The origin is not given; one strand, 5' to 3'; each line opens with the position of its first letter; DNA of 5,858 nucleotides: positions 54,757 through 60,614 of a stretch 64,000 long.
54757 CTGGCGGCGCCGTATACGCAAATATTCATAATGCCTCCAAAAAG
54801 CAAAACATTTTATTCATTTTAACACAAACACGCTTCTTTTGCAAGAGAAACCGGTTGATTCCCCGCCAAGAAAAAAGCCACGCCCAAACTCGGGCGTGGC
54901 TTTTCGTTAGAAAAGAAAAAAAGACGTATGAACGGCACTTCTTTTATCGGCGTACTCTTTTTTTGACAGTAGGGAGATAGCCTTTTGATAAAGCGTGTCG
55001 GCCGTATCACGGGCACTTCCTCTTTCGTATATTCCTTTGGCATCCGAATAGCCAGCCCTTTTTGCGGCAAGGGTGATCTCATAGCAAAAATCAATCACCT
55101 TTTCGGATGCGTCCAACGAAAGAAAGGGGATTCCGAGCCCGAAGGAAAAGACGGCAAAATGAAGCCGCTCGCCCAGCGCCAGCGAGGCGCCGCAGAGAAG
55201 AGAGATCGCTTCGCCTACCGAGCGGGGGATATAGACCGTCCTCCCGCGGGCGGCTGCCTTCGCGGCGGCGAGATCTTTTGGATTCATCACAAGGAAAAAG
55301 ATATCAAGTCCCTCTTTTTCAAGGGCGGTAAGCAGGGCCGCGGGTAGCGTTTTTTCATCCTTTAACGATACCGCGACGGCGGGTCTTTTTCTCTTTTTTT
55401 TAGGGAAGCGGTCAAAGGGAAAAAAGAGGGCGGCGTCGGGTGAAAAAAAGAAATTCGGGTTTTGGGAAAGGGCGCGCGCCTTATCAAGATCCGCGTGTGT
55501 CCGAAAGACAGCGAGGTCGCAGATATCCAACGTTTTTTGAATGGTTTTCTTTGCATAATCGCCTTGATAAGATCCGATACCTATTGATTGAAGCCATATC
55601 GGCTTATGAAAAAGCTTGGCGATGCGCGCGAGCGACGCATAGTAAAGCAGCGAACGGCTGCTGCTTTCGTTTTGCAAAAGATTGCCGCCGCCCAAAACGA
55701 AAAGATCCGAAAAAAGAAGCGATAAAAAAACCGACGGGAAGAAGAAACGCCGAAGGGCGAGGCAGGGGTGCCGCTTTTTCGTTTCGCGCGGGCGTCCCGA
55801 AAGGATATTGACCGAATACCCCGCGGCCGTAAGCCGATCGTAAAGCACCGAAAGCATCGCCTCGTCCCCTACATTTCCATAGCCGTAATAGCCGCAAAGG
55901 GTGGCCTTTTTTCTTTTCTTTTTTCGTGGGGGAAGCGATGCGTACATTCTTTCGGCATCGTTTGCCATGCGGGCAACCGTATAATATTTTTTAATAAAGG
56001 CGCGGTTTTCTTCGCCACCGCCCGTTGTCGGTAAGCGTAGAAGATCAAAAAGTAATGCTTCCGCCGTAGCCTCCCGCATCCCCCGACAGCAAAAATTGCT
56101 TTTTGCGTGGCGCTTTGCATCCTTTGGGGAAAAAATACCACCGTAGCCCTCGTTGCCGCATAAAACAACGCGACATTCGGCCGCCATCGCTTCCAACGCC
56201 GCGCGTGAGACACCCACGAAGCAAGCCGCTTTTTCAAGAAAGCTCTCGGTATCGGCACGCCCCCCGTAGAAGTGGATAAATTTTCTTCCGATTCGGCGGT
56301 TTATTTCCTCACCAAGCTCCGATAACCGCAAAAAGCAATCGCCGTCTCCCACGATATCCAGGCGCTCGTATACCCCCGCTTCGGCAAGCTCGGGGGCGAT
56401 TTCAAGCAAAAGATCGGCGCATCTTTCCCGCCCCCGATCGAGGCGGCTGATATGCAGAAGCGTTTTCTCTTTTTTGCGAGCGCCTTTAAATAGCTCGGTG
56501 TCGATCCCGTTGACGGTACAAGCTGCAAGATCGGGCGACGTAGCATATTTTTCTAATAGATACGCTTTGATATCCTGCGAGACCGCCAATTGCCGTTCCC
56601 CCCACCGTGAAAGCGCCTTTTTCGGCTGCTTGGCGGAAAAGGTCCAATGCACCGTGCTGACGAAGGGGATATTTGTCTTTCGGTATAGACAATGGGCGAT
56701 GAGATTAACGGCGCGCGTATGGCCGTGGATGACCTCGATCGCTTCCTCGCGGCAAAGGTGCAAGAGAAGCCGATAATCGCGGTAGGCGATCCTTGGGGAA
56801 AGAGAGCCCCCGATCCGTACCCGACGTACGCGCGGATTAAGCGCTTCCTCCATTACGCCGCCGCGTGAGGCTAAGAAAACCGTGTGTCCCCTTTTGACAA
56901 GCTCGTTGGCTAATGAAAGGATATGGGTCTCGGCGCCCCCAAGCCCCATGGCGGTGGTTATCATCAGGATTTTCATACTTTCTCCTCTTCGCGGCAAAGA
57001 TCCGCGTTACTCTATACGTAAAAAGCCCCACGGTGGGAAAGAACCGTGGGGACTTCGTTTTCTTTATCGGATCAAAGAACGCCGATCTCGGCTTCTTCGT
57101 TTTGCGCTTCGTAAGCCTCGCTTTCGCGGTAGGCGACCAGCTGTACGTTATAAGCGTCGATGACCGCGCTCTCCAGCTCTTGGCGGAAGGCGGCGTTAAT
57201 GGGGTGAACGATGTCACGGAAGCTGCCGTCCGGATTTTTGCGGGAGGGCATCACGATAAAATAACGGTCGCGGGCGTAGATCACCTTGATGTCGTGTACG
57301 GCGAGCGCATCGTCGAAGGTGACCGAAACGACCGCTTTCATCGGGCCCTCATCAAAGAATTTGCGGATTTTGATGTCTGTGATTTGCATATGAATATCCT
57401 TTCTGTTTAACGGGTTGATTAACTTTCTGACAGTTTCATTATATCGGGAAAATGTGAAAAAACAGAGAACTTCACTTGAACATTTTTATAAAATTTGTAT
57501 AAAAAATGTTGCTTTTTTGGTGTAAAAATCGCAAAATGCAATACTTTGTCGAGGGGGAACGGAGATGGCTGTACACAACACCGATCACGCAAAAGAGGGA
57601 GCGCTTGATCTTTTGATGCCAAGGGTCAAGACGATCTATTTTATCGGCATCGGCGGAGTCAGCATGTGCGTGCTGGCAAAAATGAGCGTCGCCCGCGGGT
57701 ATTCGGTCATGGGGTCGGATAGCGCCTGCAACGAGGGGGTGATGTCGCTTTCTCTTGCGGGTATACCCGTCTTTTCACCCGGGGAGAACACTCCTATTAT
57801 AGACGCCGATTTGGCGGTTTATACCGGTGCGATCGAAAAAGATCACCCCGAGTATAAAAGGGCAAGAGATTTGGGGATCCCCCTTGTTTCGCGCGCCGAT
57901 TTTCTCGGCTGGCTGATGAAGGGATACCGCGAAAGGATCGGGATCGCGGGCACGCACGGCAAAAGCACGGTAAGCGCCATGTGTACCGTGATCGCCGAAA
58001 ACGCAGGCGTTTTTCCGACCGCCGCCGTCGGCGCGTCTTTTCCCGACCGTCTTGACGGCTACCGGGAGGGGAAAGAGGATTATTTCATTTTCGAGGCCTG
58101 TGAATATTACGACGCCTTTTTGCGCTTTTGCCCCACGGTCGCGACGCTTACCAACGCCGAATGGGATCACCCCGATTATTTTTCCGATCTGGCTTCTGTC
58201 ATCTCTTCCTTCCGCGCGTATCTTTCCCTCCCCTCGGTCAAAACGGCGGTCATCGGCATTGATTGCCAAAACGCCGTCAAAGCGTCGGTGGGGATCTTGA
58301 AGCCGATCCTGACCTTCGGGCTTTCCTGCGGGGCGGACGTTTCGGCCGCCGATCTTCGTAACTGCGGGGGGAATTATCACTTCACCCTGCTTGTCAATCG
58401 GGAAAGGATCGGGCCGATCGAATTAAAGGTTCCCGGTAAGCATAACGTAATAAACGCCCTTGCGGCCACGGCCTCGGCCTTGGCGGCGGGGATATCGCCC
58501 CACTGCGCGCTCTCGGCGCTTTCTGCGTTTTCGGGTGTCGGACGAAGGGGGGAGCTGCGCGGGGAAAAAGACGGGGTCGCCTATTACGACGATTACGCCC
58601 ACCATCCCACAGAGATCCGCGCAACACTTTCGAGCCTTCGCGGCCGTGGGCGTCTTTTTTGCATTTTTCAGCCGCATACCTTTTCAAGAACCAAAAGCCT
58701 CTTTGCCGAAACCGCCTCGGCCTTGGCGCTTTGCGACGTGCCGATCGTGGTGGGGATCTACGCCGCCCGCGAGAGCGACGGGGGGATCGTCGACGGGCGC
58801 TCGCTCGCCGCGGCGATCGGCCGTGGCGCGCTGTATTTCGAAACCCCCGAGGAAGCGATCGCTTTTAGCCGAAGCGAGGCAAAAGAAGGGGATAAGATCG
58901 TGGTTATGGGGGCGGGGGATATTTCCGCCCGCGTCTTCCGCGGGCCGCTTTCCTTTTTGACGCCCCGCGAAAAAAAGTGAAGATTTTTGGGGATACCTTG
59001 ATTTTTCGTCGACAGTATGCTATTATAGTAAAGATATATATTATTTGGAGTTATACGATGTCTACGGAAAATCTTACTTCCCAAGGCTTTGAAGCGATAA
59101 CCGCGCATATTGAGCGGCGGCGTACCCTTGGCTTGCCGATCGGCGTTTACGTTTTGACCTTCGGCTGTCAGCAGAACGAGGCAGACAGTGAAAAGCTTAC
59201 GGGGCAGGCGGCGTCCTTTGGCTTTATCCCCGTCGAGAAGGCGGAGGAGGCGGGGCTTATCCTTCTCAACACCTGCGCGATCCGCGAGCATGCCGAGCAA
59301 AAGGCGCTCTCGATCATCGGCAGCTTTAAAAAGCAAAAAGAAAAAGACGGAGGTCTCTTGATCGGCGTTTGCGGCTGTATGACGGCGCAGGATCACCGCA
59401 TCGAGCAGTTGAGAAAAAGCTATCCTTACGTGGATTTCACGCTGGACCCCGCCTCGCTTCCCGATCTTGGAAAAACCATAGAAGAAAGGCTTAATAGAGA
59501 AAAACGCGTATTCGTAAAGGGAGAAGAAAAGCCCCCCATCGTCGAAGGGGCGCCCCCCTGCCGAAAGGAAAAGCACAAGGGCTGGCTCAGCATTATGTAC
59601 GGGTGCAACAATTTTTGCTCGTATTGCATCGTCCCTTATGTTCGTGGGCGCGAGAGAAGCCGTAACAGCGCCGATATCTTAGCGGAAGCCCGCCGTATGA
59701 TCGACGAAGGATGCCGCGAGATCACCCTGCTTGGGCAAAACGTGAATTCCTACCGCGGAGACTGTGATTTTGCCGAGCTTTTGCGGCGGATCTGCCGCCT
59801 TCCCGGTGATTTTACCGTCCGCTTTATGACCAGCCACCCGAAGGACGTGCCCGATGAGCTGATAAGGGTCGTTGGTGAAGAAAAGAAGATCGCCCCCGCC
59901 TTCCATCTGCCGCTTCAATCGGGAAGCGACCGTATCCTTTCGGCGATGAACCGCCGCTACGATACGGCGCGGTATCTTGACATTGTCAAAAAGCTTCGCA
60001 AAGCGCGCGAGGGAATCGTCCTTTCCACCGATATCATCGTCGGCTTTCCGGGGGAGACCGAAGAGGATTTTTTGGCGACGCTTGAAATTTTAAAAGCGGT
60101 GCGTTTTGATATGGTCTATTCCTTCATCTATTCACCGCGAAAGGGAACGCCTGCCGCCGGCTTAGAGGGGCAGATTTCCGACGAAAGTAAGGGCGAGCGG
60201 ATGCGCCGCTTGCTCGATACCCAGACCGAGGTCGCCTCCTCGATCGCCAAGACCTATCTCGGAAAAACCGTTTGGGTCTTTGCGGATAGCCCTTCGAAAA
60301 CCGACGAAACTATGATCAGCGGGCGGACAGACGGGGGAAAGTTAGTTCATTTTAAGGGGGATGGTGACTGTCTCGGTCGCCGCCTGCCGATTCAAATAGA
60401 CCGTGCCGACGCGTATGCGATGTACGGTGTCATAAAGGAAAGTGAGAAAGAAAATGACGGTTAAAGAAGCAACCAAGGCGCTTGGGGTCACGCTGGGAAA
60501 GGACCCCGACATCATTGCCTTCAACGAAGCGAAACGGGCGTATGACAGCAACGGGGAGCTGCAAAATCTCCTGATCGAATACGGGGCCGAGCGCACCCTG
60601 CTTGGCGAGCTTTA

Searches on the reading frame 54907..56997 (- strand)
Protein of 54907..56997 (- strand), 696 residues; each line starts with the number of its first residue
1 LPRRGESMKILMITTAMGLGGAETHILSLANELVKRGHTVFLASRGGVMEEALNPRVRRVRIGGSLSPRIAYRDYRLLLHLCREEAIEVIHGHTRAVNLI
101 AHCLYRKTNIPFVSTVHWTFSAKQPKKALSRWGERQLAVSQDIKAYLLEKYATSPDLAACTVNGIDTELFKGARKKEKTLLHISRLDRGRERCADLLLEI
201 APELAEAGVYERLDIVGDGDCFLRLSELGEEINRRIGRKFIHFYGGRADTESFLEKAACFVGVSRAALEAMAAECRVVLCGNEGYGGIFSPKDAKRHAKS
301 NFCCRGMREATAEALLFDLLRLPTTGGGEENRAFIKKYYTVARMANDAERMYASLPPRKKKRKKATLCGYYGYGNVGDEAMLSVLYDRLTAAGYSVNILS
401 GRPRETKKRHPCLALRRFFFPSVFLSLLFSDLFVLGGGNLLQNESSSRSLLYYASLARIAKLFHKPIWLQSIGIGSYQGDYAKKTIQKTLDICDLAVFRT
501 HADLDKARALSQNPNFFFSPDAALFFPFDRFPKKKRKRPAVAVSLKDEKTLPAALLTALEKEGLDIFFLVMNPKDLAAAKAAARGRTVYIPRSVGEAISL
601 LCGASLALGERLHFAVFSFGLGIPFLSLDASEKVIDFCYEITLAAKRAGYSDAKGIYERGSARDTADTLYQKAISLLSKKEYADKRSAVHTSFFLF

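Call 35: search_protein_families(library=pfam, proteins=[window:54907-56997:-], max_evalue=0.000001)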
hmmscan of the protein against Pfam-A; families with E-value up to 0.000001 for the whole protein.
window:54907-56997:- (696 aa): 5 families
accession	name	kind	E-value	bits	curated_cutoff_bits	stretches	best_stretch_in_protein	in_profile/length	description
PF13439.12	Glyco_transf_4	-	6.1e-26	91.9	28.5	1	20-168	2-169/170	Glycosyltransferase Family 4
PF04230.19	PS_pyruv_trans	-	1.1e-22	81.7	25.3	1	375-629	1-277/280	Polysaccharide pyruvyl transferase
PF13579.12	Glyco_trans_4_4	-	6.3e-13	49.8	29.7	1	20-138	1-125/158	Glycosyl transferase 4-like domain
PF13692.12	Glyco_trans_1_4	-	3.1e-08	34.4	27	1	178-282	2-108/142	Glycosyl transferases group 1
PF13477.12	Glyco_trans_4_2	-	4.9e-07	30.4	23.4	0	22-127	9-119/139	Glycosyl transferase 4-like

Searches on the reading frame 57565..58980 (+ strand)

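Call 35: search_protein_families(library=pfam, proteins=[window:57565-58980:+], max_evalue=0.000001)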
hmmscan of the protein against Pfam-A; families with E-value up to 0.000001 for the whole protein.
window:57565-58980:+ (471 aa): 3 families
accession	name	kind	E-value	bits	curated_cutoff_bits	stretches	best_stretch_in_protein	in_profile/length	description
PF02875.26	Mur_ligase_C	-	3.3e-20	73.7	28.4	1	327-451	1-127/127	Mur ligase, glutamate ligase domain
PF08245.18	Mur_ligase_M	-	1.8e-18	67.7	24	1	127-304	1-199/200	Mur ligase middle domain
PF01225.30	Mur_ligase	-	3.1e-17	63.1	21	1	23-122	1-95/95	Mur ligase family, catalytic domain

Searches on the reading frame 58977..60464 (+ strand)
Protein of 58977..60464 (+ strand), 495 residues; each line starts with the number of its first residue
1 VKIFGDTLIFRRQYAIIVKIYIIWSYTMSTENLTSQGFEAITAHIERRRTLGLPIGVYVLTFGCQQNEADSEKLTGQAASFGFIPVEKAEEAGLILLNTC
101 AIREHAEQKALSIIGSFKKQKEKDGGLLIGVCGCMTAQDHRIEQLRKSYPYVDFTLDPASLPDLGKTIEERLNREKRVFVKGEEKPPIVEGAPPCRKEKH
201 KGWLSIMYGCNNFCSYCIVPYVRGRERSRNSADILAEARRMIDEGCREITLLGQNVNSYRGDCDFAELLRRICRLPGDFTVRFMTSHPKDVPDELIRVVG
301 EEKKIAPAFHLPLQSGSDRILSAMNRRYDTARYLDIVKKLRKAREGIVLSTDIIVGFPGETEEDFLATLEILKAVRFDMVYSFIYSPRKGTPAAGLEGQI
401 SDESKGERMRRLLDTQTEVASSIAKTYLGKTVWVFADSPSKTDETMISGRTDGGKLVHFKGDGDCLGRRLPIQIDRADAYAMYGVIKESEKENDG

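Call 35: search_protein_families(library=pfam, proteins=[window:58977-60464:+], max_evalue=0.000001)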
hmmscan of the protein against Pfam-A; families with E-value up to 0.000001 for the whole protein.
window:58977-60464:+ (495 aa): 2 families
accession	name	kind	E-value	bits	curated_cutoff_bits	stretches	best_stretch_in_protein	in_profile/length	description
PF04055.27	Radical_SAM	-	1.4e-29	103.8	29.5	1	205-370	2-164/166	Radical SAM superfamily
PF00919.26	UPF0004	-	2.5e-23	82.4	27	1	57-156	2-97/98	Uncharacterized protein family UPF0004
